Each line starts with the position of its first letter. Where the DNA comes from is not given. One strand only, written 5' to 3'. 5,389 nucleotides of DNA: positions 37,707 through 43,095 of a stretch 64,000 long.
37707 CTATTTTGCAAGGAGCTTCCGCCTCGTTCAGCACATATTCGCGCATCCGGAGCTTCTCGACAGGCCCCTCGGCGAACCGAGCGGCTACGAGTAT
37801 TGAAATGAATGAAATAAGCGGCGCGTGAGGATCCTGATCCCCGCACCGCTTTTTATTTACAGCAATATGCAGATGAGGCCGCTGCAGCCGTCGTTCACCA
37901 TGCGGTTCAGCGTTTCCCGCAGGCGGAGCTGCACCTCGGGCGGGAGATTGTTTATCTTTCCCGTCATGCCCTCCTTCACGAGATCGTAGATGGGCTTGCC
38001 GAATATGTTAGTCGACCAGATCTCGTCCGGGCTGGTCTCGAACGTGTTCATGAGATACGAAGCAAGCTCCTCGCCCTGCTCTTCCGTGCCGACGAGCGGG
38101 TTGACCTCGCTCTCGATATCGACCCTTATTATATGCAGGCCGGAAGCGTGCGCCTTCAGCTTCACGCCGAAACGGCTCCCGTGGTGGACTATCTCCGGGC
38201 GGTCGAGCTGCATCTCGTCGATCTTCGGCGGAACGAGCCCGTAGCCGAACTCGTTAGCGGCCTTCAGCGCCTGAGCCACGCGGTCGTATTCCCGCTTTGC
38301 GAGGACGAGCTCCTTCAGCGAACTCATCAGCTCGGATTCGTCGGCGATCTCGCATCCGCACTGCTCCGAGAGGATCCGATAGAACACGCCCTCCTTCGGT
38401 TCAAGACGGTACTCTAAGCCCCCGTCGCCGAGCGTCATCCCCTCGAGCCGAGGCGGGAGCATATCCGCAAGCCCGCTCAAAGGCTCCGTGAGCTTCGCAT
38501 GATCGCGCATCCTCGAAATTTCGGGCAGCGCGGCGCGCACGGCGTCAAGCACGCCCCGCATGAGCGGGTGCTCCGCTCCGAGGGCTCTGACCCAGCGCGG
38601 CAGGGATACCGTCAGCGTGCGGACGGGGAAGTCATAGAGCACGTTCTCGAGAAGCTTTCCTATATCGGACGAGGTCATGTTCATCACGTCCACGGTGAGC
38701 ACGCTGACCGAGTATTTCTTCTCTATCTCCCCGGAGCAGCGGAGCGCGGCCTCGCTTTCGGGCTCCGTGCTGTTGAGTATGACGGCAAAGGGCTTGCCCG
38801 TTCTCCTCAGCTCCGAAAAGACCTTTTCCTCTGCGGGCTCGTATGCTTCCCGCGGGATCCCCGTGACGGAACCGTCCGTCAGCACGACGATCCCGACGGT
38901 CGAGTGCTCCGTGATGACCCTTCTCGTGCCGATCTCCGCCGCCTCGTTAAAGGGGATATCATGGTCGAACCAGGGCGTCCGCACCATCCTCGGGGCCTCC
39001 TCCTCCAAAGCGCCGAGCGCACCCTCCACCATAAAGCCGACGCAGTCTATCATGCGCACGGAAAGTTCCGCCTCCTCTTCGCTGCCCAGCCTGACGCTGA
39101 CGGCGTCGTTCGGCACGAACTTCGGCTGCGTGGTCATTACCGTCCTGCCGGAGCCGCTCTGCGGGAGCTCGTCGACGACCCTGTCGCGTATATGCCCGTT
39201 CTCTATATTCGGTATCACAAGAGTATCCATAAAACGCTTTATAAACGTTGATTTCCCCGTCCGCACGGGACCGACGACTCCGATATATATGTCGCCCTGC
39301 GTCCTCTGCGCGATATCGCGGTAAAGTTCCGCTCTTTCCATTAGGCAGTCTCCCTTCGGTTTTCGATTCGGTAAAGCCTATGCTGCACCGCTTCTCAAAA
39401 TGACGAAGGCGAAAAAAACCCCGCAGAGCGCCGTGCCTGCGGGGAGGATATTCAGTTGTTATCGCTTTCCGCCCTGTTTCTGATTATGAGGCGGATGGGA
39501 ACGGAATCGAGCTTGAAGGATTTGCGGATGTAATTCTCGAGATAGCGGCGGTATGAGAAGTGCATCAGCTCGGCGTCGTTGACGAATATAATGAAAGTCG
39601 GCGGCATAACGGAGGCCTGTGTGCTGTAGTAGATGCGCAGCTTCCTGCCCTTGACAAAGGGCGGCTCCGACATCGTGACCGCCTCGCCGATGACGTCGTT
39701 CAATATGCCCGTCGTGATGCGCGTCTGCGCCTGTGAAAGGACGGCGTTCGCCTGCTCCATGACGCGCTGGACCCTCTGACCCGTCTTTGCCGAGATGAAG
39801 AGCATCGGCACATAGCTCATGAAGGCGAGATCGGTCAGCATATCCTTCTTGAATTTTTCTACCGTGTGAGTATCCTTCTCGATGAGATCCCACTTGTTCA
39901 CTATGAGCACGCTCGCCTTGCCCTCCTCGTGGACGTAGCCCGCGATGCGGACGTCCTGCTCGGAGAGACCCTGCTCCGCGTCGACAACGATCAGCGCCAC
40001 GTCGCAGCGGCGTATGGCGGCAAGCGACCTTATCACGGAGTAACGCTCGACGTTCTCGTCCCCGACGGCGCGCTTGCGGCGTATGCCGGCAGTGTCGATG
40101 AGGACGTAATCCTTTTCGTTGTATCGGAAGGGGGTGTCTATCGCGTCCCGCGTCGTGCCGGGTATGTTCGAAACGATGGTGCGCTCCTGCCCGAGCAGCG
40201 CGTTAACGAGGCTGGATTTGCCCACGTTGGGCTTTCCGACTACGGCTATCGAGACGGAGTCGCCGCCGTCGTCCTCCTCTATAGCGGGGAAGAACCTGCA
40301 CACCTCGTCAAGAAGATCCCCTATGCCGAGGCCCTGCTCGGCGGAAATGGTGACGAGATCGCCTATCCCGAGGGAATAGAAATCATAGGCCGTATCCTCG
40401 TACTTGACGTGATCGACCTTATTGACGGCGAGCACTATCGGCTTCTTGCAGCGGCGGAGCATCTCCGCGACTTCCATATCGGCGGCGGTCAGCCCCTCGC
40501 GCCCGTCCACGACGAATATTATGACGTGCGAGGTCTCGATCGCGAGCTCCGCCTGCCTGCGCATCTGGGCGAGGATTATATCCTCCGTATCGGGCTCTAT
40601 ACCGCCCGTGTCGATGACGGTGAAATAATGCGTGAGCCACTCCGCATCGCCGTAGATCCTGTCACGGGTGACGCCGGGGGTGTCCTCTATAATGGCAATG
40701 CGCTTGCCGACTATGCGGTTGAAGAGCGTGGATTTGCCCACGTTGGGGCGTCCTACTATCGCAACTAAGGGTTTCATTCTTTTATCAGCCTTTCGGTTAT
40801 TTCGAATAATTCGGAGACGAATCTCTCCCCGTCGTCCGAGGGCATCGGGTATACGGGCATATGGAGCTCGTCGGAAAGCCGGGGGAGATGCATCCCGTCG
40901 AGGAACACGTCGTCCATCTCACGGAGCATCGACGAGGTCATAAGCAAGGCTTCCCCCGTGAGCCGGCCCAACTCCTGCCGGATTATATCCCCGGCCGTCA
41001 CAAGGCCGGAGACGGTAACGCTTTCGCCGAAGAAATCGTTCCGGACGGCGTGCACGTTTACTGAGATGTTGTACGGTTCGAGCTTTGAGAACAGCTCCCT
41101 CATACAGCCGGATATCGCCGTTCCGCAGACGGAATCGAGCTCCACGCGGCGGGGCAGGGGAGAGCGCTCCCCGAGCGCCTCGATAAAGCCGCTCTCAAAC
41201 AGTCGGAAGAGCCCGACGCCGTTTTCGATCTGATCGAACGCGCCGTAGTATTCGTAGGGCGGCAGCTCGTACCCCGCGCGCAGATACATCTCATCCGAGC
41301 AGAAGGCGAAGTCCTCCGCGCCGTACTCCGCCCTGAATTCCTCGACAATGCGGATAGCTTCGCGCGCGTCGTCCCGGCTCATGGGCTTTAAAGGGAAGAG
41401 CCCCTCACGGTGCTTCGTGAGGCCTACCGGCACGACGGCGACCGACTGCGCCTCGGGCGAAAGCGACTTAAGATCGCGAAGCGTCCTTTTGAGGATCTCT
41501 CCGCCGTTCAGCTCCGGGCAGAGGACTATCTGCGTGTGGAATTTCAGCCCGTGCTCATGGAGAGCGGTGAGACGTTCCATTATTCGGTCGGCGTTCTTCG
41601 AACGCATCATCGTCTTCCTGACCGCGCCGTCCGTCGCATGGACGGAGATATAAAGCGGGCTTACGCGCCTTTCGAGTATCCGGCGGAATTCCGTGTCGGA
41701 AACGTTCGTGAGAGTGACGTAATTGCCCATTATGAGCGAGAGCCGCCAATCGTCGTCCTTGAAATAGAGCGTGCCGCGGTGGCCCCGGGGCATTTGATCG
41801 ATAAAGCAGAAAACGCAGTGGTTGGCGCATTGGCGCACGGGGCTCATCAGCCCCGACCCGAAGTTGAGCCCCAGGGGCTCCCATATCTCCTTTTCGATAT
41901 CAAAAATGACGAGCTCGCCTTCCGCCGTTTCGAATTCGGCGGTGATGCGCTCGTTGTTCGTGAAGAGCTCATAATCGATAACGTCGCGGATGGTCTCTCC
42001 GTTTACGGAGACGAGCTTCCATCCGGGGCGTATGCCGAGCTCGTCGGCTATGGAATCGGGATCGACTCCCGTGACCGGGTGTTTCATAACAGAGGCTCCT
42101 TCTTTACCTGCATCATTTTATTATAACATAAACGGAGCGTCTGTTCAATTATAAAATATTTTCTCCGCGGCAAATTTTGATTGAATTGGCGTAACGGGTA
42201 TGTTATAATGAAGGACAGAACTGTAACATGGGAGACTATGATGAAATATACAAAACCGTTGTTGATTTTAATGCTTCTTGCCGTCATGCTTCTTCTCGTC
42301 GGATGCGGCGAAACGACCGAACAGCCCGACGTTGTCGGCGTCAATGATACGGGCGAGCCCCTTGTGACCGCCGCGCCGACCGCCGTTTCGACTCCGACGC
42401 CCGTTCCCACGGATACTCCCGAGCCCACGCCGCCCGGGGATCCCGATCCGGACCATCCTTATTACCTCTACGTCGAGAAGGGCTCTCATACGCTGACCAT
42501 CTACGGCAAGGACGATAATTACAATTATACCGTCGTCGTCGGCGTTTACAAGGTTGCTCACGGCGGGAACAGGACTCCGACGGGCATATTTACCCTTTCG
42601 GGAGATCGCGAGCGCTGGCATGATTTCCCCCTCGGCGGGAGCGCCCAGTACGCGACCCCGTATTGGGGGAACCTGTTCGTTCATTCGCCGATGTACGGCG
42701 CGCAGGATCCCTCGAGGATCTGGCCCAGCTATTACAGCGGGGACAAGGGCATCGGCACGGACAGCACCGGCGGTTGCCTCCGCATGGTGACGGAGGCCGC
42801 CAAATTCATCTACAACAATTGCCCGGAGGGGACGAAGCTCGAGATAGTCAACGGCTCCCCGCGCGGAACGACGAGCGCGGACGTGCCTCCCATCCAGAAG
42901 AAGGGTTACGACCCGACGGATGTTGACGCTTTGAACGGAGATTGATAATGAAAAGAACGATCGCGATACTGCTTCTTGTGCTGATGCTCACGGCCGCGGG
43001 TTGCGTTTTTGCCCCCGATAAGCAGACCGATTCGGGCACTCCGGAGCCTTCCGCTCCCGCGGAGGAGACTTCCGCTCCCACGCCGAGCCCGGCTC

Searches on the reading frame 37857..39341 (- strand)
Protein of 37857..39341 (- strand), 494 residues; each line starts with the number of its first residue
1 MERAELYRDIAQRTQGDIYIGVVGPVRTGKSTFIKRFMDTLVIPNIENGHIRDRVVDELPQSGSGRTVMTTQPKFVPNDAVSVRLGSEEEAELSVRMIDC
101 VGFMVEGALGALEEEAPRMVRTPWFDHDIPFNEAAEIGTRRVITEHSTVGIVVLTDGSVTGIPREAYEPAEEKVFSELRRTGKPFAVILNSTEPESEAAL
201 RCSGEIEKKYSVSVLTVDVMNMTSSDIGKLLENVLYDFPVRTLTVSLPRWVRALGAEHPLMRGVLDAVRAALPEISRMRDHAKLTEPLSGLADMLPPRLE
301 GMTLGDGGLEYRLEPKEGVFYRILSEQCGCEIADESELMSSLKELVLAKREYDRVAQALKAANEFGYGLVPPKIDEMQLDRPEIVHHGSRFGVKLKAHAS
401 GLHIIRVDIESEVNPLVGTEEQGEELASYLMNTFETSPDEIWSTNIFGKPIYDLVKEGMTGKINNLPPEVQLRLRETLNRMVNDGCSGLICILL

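Call 54: search_protein_families(library=pfam, proteins=[window:37857-39341:-], max_evalue=0.0001)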
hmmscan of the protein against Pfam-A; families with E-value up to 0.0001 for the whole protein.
window:37857-39341:- (494 aa): 3 families
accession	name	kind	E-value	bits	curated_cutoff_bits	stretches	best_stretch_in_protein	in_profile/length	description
PF09547.16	SpoIVA_ATPase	-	5.3e-111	370.1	26.6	1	1-239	1-237/237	Stage IV sporulation protein A, ATPase domain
PF20438.3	SpoIVA_middle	-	1.7e-55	188.3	25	1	240-418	1-179/179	Stage IV sporulation protein A, middle domain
PF20439.3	SpoIVA_C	-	9.5e-30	103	25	1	419-494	1-76/76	Sporulation stage IV protein A, C-terminal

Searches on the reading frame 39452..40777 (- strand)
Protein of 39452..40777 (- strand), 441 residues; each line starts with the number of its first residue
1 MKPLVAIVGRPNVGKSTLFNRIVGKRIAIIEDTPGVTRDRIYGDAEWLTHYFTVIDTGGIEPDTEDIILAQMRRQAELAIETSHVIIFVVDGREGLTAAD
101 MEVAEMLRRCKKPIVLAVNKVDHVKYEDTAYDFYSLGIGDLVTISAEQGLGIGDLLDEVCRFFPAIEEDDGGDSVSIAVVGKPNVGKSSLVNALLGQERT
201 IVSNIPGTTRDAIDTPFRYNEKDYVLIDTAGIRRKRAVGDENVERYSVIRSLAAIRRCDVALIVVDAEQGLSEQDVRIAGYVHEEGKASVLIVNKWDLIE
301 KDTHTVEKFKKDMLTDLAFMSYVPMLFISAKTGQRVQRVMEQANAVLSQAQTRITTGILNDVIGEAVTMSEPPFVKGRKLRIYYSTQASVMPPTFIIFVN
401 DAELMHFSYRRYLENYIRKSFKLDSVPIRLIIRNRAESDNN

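Call 54: search_protein_families(library=pfam, proteins=[window:39452-40777:-], max_evalue=0.0001)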
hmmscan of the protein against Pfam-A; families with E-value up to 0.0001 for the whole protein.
window:39452-40777:- (441 aa): 12 families
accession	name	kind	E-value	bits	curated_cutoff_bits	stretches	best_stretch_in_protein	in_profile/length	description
PF01926.29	MMR_HSR1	-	9.6e-62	206.5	21.9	2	177-295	2-113/113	50S ribosome-binding GTPase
PF02421.24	FeoB_N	-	7.1e-33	113.8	27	2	176-342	2-155/156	Ferrous iron transport protein B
PF14714.11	KH_dom-like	-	1.1e-31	109.4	27.3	1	353-433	1-81/81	KH-domain-like of EngA bacterial GTPase enzymes, C-terminal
PF00009.33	GTP_EFTU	-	2.3e-26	93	26.5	2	177-345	6-184/188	Elongation factor Tu GTP binding domain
PF00350.29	Dynamin_N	-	9.7e-19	68.4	27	1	177-210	1-34/168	Dynamin family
PF04548.22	AIG1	-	1.1e-11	44.9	27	1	6-109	4-109/212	AIG1 family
PF03193.22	RsgA_GTPase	-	5.3e-11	43.1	30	0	176-233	108-169/174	RsgA GTPase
PF00071.28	Ras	-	1.7e-09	37.9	21.6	0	177-343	2-156/162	Ras family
PF08477.19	Roc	-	1.3e-07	32.3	27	0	5-122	2-119/119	Ras of Complex, Roc, domain of DAPkinase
PF02492.25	cobW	-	4.2e-07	30.1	20.7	0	220-313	82-169/180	CobW/HypB/UreG, nucleotide-binding domain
PF00005.33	ABC_tran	-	6e-05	24.1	25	0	4-26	13-35/137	ABC transporter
PF16897.10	MMR_HSR1_Xtn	-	7.2e-05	23.2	35.2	0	112-159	56-100/106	C-terminal region of MMR_HSR1 domain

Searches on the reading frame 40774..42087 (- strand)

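Call 54: search_protein_families(library=pfam, proteins=[window:40774-42087:-], max_evalue=0.0001)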
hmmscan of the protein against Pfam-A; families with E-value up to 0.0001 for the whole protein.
window:40774-42087:- (437 aa): 4 families
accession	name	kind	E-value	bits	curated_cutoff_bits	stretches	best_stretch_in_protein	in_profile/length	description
PF19238.5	Radical_SAM_2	-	1.2e-62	210.5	26.7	1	66-216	1-151/151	Radical SAM-like domain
PF04459.17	DUF512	-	2.9e-56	190.4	25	1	219-415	1-200/202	Protein of unknown function (DUF512)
PF17820.7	PDZ_6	-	2.5e-08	34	27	1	5-39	2-36/54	PDZ domain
PF04055.27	Radical_SAM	-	4.1e-08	34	29.5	1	131-198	91-159/166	Radical SAM superfamily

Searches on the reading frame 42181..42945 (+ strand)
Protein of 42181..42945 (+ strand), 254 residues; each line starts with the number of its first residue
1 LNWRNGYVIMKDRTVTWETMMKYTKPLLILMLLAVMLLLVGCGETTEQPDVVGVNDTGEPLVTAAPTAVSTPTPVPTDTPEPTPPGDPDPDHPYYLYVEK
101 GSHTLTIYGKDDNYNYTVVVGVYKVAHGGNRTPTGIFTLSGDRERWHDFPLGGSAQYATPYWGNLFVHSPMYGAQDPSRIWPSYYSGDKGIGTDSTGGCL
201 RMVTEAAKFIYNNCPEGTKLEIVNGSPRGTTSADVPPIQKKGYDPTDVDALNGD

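Call 71: search_protein_families(library=pfam, proteins=[window:42181-42945:+], max_evalue=0.0001)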
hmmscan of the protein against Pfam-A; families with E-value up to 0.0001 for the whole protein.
window:42181-42945:+ (254 aa): 1 family
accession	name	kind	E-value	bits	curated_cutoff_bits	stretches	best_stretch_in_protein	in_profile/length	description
PF03734.19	YkuD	-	1.7e-13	51.8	23.4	1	93-222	1-146/146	L,D-transpeptidase catalytic domain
